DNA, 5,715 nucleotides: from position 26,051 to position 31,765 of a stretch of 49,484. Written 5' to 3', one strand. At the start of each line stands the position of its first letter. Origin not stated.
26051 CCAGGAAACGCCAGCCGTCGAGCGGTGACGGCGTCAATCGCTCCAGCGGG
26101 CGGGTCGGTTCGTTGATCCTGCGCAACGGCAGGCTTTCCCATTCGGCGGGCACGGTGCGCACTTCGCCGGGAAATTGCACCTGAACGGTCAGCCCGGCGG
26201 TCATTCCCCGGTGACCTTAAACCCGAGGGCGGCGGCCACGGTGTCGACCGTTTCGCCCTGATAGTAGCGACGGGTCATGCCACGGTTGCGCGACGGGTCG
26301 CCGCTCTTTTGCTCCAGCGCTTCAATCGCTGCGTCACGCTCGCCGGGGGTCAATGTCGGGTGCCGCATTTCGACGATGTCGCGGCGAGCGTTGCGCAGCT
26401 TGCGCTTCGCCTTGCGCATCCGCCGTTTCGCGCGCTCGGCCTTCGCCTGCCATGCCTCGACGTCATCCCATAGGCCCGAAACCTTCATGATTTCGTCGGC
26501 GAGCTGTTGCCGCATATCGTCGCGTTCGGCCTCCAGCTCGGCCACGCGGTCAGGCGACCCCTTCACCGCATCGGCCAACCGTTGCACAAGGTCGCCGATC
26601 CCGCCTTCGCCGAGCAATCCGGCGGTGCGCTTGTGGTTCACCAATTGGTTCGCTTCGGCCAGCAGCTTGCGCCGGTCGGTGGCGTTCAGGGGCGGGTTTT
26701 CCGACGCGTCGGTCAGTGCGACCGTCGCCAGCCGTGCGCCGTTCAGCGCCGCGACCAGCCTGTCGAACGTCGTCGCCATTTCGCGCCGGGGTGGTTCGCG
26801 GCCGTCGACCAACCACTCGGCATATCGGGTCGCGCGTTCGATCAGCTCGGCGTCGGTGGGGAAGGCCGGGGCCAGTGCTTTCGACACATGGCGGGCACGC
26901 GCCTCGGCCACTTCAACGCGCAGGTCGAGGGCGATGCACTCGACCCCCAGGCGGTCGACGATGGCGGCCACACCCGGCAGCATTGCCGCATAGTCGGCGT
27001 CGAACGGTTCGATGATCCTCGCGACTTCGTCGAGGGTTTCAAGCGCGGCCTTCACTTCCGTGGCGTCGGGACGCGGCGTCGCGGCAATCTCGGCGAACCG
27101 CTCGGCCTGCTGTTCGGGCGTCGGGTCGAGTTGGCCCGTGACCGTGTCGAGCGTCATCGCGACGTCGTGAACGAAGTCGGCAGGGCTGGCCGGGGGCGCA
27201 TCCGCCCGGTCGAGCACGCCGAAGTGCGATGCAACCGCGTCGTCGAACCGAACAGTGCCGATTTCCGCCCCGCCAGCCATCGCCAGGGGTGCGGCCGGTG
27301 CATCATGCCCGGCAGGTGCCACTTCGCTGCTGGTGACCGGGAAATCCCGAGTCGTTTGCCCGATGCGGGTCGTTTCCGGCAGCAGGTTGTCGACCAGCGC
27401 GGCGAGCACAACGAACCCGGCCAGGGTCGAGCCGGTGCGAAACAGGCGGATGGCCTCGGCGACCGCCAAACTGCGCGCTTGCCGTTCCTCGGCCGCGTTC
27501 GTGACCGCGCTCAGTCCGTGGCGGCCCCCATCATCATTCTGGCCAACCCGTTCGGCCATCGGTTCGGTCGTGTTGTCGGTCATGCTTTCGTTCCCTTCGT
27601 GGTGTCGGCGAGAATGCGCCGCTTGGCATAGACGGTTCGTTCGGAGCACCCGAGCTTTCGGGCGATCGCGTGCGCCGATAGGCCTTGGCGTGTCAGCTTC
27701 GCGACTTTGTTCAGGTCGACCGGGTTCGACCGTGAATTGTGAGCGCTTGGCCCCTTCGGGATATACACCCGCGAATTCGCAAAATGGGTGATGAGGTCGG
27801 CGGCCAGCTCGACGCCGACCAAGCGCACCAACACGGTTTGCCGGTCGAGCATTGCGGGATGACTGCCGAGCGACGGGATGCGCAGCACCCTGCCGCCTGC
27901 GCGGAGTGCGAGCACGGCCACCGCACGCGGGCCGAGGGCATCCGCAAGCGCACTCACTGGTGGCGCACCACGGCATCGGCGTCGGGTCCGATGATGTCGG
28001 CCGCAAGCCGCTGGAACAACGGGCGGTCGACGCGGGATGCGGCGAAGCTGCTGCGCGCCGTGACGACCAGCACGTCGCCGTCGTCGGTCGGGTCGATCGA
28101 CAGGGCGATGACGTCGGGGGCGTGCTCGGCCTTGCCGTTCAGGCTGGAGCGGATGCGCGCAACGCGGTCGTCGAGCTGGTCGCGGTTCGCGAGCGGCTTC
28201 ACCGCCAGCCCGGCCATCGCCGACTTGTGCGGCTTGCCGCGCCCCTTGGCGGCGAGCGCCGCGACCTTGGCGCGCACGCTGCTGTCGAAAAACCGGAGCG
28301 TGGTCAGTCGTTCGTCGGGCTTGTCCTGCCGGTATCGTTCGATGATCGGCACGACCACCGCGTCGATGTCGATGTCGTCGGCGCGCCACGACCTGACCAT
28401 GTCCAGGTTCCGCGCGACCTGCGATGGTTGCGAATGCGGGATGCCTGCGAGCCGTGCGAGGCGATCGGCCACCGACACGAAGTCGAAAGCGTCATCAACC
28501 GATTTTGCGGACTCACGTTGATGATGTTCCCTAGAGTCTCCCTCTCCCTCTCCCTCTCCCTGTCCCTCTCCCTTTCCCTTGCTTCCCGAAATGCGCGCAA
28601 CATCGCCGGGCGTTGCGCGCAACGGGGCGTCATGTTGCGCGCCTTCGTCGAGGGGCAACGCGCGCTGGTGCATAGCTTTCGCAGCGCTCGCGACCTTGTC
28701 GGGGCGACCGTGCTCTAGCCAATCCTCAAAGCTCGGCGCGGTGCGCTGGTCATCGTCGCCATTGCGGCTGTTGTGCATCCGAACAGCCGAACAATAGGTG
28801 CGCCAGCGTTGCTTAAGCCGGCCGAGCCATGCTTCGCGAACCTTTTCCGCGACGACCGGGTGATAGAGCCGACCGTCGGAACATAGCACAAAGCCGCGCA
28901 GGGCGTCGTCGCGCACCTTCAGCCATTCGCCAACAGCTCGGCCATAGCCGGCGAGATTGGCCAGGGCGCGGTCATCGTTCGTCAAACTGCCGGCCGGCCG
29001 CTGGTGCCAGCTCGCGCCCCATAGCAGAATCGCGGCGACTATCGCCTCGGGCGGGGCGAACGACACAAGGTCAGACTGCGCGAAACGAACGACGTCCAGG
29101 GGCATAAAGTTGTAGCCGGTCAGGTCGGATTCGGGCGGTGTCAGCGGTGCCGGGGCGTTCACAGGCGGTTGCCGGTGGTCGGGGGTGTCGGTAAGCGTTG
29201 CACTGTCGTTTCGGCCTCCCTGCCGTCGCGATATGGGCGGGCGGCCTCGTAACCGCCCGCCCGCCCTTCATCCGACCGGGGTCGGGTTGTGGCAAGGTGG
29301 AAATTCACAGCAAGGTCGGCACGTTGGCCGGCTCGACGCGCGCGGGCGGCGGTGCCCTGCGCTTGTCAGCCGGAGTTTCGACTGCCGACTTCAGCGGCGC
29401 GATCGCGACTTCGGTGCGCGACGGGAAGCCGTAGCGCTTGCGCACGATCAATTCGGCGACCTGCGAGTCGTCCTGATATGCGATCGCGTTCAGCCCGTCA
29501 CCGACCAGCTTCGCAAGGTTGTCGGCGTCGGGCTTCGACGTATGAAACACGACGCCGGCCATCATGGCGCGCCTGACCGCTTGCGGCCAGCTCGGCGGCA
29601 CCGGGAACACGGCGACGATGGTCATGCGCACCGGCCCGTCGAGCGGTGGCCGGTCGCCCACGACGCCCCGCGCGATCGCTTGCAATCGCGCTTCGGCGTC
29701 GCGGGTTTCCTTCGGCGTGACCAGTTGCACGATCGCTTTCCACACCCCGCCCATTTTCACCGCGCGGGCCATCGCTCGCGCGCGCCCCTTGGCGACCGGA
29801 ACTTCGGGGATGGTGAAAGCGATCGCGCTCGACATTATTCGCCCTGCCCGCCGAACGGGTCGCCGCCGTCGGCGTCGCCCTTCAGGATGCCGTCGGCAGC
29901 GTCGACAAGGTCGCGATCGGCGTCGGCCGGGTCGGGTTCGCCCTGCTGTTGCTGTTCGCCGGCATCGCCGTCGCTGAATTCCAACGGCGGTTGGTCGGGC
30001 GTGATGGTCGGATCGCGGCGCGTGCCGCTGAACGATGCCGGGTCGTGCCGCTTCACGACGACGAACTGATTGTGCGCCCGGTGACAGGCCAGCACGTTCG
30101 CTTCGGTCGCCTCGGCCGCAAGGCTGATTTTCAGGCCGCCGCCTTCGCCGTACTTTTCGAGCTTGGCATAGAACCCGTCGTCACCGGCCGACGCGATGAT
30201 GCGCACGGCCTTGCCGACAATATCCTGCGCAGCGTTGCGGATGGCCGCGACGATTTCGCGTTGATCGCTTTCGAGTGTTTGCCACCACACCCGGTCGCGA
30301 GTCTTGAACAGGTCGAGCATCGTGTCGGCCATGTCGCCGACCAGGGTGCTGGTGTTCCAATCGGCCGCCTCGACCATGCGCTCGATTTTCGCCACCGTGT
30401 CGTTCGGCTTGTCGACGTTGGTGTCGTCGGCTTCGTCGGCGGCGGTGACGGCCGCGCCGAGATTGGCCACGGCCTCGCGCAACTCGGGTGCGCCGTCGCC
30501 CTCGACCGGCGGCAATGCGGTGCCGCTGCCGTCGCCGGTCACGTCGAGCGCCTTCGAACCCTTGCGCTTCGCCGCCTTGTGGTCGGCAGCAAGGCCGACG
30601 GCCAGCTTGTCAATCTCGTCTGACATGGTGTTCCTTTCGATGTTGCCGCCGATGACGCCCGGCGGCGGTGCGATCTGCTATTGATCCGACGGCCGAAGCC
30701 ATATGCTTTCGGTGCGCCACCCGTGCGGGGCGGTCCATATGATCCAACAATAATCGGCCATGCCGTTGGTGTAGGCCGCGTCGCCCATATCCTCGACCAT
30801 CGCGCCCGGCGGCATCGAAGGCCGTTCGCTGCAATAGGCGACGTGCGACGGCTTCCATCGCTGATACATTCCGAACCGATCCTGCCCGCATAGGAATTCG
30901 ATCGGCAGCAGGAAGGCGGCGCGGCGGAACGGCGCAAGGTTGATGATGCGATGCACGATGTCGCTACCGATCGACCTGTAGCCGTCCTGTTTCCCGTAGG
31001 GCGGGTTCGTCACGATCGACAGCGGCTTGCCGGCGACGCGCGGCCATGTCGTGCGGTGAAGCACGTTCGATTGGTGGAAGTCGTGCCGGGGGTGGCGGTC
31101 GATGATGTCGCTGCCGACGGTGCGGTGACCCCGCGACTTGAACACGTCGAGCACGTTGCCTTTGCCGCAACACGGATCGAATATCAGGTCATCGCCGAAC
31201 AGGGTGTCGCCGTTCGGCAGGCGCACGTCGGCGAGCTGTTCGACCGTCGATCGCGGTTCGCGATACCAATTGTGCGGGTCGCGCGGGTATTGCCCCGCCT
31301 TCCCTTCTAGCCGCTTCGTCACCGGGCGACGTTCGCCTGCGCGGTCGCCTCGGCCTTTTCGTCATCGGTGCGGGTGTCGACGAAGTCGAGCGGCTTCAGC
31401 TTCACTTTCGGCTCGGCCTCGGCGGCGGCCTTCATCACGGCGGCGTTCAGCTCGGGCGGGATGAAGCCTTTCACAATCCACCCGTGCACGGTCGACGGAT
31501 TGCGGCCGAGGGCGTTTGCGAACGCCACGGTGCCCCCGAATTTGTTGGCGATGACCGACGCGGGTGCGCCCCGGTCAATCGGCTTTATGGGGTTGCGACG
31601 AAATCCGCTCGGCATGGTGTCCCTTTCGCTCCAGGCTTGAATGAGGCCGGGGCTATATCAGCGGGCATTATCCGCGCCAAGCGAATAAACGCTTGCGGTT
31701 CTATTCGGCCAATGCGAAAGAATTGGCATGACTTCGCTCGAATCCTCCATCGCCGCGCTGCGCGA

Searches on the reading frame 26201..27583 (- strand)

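Call 17: search_protein_families(library=phrogs, proteins=[window:26201-27583:-], max_evalue=0.001)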
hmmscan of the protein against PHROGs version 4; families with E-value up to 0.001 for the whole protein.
window:26201-27583:- (460 aa): 0 families

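Call 53: search_protein_families(library=pfam, proteins=[window:26201-27583:-], max_evalue=0.001)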
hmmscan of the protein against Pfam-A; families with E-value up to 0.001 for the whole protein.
window:26201-27583:- (460 aa): 0 families

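Call 93: search_protein_families(library=ncbifam, proteins=[window:26201-27583:-], max_evalue=0.1)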
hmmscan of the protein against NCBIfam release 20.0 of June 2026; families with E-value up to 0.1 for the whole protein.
window:26201-27583:- (460 aa): 4 families
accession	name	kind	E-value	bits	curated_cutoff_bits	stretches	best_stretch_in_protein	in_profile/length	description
NF006039.0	PRK08182.1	subfamily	0.00042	20.3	70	1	324-396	6-79/150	single-stranded DNA-binding protein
TIGR02168.1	SMC_prok_B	equivalog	0.017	12.8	567.35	1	333-406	413-489/1181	chromosome segregation protein SMC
TIGR02169.1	SMC_prok_A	equivalog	0.054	11.1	729.4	1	335-407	425-497/1165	chromosome segregation protein SMC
TIGR01202.1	bchC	equivalog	0.095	11.8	291.25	0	292-357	123-184/308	chlorophyll synthesis pathway protein BchC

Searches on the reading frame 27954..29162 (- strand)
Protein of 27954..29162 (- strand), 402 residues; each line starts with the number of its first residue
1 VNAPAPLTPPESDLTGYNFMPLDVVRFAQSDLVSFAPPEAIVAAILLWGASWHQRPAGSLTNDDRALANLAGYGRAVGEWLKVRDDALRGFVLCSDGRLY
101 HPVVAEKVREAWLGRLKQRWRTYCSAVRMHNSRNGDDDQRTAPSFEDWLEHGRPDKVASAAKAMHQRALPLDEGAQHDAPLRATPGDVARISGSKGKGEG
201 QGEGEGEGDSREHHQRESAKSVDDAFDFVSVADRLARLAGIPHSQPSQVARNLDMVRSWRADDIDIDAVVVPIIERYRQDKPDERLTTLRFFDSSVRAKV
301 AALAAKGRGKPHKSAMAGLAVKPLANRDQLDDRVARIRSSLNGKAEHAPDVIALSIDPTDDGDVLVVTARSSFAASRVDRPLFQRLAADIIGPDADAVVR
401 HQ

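Call 18: search_protein_families(library=phrogs, proteins=[window:27954-29162:-], max_evalue=0.001)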
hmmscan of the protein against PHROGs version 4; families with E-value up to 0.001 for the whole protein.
window:27954-29162:- (402 aa): 2 families
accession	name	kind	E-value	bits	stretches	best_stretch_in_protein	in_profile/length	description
phrog_22470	-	DNA, RNA and nucleotide metabolism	2.2e-39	136.3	1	1-129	1-130/340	replication protein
phrog_3992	-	DNA, RNA and nucleotide metabolism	1.2e-06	29.4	1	16-119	4-102/345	primosomal protein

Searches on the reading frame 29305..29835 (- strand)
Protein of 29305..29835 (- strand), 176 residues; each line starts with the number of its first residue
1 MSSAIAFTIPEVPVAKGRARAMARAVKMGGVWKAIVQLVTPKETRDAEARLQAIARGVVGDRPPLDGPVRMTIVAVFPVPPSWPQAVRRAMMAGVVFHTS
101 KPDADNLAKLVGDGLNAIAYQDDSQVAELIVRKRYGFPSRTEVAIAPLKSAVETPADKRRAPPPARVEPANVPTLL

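Call 18: search_protein_families(library=phrogs, proteins=[window:29305-29835:-], max_evalue=0.001)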
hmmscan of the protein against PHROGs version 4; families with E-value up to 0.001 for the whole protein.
window:29305-29835:- (176 aa): 4 families
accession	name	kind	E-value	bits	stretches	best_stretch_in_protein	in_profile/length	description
phrog_140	-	DNA, RNA and nucleotide metabolism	5.4e-36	125.3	1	3-158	37-178/219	RusA-like Holliday junction resolvase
phrog_24390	-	unknown function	2.4e-07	32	1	100-149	10-59/62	-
phrog_34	-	DNA, RNA and nucleotide metabolism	1.1e-06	29.6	1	39-138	102-181/259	RusA-like Holliday junction resolvase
phrog_3055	-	DNA, RNA and nucleotide metabolism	6.2e-06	26.7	1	68-133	135-193/233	RusA-like Holliday junction resolvase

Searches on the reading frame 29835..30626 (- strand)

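Call 18: search_protein_families(library=phrogs, proteins=[window:29835-30626:-], max_evalue=0.001)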
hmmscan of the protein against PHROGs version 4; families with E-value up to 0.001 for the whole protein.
window:29835-30626:- (263 aa): 1 family
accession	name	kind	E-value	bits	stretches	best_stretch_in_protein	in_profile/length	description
phrog_6576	-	unknown function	2.6e-09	37.9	1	92-235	25-171/325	-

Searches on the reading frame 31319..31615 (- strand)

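Call 72: search_protein_families(library=pfam, proteins=[window:31319-31615:-], max_evalue=0.05)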
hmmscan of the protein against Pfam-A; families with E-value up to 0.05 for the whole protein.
window:31319-31615:- (98 aa): 2 families
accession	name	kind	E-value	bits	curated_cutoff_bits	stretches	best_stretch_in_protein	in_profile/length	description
PF15943.11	YdaS_toxin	-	0.00014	22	30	1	24-64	6-47/65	Bacterial toxin YdaS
PF14549.12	P22_Cro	-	0.02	15.1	30.2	1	21-54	5-35/60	DNA-binding transcriptional regulator Cro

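Call 93: search_protein_families(library=ncbifam, proteins=[window:31319-31615:-], max_evalue=0.1)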
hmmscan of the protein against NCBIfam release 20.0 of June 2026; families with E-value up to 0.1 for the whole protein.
window:31319-31615:- (98 aa): 1 family
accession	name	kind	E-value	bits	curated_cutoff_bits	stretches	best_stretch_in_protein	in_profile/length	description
NF046037.1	carphisopro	domain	3.5e-09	36.7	38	1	22-66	4-48/54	carph-isopro domain-containing protein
